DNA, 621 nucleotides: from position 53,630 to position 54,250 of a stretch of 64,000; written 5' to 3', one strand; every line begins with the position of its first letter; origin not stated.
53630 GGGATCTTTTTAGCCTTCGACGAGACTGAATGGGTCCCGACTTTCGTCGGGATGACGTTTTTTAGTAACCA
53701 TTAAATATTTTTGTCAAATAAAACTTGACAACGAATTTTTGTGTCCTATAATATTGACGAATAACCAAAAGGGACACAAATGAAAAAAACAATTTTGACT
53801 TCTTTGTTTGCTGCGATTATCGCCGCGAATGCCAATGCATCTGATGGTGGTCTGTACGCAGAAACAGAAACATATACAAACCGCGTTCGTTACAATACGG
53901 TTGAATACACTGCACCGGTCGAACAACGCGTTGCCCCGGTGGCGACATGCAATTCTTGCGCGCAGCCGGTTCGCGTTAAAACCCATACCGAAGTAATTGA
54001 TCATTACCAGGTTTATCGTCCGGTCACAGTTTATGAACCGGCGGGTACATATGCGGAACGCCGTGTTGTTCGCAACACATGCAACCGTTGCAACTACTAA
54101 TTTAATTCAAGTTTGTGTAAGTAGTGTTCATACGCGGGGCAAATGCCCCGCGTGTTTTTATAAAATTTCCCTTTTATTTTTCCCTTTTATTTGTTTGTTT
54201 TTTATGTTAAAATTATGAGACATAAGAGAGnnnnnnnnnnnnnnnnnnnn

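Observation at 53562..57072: About 3.5-kb accessory insertion splitting the alpha operon between rpsK and rpoA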

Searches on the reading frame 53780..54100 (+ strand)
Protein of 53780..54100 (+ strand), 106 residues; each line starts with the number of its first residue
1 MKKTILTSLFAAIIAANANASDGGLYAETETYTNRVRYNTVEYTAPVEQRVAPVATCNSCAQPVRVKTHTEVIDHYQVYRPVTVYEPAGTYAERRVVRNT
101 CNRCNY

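Call 7: search_protein_families(library=pfam, proteins=[window:53780-54100:+], max_evalue=0.1)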
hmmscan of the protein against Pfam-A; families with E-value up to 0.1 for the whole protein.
window:53780-54100:+ (106 aa): 0 families

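Call 27: search_protein_families(library=ncbifam, proteins=[window:53780-54100:+], max_evalue=0.1)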
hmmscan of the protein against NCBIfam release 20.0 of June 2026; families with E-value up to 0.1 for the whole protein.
window:53780-54100:+ (106 aa): 0 families
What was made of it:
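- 53780..54100 (+): o106: small exported protein of an orphan family, with a conserved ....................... core and a C-terminal CxxC. No Pfam or NCBIfam hit (calls 7, 27).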

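Call 44: find_homologous_proteins(query=window:53780-54100:+)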
Query window:53780-54100:+ (106 aa): 137 proteins with E <= 0.001 among 139 candidates; the best 120 are listed.
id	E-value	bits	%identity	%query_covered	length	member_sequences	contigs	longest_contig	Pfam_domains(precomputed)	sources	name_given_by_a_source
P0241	8.5e-62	223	96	100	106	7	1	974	-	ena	-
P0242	8.7e-59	214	92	100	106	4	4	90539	-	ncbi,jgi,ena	-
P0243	2.8e-57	209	91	100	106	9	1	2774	-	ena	-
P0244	9.8e-57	207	90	100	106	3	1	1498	-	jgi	jgi:hypothetical protein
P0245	2.2e-56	206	92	100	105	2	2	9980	-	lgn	-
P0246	5.7e-56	205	90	100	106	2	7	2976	-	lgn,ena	-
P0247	5.8e-56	205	90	100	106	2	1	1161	-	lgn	-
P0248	9.0e-56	204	89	100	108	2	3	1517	-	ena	-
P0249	1.6e-55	203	89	100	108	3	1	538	-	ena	-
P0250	2.9e-55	202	89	100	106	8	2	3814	-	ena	-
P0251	6.5e-50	185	85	100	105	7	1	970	-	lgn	-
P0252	1.7e-49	184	82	99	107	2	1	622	-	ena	-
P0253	2.3e-49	183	84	100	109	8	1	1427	-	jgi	jgi:hypothetical protein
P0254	1.2e-48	181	83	100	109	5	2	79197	-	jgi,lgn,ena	-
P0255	3.2e-48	180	83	100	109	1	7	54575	-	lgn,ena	-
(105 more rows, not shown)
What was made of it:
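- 53780..54100 (+): 137 homologues, all hypothetical proteins of Alphaproteobacteria MAGs (call 44).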

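Call 55: search_protein_families(library=phrogs, proteins=[window:53780-54100:+], max_evalue=0.01)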
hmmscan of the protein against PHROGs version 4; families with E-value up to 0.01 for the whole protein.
window:53780-54100:+ (106 aa): 0 families

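Call 56: search_protein_families(library=padloc, proteins=[window:53780-54100:+], max_evalue=0.01)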
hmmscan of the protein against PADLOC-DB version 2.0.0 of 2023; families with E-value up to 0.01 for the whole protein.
window:53780-54100:+ (106 aa): 0 families
